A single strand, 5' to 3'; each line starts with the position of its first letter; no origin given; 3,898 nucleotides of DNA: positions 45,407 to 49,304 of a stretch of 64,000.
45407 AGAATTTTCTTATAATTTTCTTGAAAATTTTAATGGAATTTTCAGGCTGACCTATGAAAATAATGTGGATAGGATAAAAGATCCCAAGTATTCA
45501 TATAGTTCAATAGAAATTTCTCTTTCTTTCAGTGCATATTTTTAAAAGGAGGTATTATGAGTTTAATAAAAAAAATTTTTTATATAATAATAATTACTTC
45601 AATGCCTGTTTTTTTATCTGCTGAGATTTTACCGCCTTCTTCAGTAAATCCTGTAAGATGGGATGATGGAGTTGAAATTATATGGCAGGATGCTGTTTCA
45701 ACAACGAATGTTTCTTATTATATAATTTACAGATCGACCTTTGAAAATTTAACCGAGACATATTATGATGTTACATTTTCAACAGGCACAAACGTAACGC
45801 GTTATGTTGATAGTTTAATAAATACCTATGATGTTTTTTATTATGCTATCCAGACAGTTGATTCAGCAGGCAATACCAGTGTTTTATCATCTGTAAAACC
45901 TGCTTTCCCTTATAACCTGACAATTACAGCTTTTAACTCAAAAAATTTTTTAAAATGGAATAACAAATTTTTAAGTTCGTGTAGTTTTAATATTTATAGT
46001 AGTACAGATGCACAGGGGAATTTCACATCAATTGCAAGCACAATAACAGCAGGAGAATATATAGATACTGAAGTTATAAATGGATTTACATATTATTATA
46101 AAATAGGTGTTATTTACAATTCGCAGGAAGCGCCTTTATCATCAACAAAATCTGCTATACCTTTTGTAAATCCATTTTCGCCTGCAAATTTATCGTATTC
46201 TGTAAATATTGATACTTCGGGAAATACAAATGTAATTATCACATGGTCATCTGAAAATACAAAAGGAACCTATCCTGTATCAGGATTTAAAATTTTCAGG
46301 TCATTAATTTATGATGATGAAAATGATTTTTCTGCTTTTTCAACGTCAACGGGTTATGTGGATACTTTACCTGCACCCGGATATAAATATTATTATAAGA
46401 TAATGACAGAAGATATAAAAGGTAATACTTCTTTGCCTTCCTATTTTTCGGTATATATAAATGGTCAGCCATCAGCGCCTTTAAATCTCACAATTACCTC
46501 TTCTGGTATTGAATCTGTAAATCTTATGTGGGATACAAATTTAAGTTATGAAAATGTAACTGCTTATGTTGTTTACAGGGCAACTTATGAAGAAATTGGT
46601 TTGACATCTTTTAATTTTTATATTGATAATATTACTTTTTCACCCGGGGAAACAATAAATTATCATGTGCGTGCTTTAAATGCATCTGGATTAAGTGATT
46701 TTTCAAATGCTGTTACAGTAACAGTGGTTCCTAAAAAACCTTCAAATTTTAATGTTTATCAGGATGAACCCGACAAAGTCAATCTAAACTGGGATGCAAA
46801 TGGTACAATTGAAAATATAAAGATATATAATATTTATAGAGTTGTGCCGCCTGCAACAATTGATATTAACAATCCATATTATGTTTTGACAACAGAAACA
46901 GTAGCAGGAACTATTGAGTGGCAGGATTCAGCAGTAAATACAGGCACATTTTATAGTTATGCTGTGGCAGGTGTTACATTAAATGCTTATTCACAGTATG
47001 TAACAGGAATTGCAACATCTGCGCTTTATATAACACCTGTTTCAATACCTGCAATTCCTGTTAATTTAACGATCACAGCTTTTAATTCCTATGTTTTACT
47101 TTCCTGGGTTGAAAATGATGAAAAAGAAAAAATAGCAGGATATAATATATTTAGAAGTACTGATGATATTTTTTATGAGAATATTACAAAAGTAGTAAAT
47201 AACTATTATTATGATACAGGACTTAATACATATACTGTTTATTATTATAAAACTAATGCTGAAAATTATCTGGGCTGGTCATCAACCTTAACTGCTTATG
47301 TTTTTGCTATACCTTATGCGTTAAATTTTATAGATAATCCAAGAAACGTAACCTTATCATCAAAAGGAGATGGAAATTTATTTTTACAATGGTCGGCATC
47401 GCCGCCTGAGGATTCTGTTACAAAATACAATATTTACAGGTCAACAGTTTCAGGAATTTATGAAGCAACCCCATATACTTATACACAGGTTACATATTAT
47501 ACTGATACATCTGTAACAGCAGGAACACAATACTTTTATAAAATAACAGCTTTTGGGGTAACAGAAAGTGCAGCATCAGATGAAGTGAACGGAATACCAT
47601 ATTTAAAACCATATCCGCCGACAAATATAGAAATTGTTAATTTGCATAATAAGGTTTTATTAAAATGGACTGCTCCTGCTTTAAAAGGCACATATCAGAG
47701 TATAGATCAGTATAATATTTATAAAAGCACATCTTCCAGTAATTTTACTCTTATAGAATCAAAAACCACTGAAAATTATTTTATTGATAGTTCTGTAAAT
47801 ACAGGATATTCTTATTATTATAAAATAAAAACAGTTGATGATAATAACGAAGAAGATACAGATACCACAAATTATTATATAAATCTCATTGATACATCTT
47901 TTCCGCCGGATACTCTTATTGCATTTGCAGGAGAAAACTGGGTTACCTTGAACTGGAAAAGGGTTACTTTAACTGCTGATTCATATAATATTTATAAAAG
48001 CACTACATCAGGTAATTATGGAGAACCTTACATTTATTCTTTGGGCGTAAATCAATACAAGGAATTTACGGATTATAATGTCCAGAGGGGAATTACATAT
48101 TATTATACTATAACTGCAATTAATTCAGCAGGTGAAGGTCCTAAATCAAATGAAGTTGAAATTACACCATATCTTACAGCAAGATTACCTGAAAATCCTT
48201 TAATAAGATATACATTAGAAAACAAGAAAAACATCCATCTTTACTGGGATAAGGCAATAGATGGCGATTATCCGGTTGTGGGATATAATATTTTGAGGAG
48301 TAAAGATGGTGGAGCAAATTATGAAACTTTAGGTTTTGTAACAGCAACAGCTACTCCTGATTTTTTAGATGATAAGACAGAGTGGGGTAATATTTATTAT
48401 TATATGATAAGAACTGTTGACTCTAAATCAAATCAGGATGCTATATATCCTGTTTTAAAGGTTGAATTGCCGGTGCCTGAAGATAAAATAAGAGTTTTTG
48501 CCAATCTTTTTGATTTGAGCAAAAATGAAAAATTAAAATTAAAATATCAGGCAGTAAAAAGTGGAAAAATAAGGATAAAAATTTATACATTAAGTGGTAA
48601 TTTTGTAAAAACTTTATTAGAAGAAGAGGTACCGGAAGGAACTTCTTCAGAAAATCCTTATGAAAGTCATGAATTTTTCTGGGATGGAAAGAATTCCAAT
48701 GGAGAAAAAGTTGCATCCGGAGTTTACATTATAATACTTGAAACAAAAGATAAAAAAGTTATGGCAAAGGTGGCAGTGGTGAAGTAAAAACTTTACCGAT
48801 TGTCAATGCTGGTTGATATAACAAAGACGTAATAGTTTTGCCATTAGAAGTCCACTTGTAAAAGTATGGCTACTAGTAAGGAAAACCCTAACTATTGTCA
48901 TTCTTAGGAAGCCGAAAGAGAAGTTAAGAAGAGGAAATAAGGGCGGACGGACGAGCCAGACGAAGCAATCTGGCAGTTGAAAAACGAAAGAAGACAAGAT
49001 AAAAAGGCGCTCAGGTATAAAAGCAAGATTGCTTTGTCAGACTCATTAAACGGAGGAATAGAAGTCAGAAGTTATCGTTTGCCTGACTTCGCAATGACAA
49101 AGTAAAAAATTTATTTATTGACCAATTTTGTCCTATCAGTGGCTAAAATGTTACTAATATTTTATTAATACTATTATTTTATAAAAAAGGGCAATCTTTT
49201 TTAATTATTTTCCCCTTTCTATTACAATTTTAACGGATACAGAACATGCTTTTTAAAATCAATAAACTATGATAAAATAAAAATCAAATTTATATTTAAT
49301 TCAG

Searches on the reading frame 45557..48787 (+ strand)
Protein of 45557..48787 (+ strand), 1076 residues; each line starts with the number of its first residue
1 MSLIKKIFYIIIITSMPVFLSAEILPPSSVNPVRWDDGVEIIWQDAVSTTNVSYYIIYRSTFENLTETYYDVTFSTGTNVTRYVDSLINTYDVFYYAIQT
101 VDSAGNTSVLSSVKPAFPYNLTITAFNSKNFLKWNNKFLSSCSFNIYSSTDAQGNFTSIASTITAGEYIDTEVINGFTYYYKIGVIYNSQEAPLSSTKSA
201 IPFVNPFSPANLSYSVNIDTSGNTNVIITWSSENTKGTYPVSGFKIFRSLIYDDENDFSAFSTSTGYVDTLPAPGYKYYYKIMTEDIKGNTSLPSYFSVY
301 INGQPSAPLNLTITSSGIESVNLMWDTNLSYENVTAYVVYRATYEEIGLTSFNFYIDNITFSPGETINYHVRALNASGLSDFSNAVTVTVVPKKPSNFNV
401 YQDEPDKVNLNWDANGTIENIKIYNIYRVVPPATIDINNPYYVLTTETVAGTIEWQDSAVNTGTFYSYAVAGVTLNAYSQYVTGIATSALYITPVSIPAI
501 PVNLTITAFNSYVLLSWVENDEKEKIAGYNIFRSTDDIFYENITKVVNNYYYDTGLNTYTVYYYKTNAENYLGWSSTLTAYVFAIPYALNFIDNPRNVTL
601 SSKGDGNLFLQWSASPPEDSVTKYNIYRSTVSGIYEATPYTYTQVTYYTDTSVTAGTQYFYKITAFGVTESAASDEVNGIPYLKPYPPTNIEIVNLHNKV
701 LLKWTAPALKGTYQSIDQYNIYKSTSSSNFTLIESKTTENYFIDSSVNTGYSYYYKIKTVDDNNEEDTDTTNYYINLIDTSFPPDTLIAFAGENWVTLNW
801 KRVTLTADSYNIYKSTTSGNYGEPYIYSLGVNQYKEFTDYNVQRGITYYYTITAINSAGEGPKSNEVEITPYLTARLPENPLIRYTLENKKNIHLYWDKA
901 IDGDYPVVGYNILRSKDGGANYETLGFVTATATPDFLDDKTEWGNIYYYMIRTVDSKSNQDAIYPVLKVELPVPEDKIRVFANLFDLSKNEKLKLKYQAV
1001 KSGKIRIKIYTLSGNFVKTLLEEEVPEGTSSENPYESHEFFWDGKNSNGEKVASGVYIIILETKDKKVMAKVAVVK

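Call 17: search_protein_families(library=pfam, proteins=[window:45557-48787:+])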
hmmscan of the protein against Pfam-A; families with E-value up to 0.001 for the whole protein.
window:45557-48787:+ (1076 aa): 2 families
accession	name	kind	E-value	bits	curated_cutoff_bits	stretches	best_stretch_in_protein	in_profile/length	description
PF00041.27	fn3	-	3.6e-15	56.4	25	1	593-668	1-71/84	Fibronectin type III domain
PF13860.13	FlgD_ig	-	3.1e-05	24.3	27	1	999-1063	19-75/79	FlgD Ig-like domain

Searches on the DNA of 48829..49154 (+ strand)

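Call 80: search_dna_similar(query=window:48829-49154:+, collection=plasmids, mode=distant, max_evalue=0.01, max_rows=10)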
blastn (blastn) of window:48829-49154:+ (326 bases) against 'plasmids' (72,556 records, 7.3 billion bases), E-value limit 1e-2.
No match.

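Call 81: search_dna_similar(query=window:48829-49154:+, collection=phages, mode=distant, max_evalue=0.01, max_rows=10)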
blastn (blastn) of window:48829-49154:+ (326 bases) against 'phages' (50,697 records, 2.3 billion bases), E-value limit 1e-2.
No match.
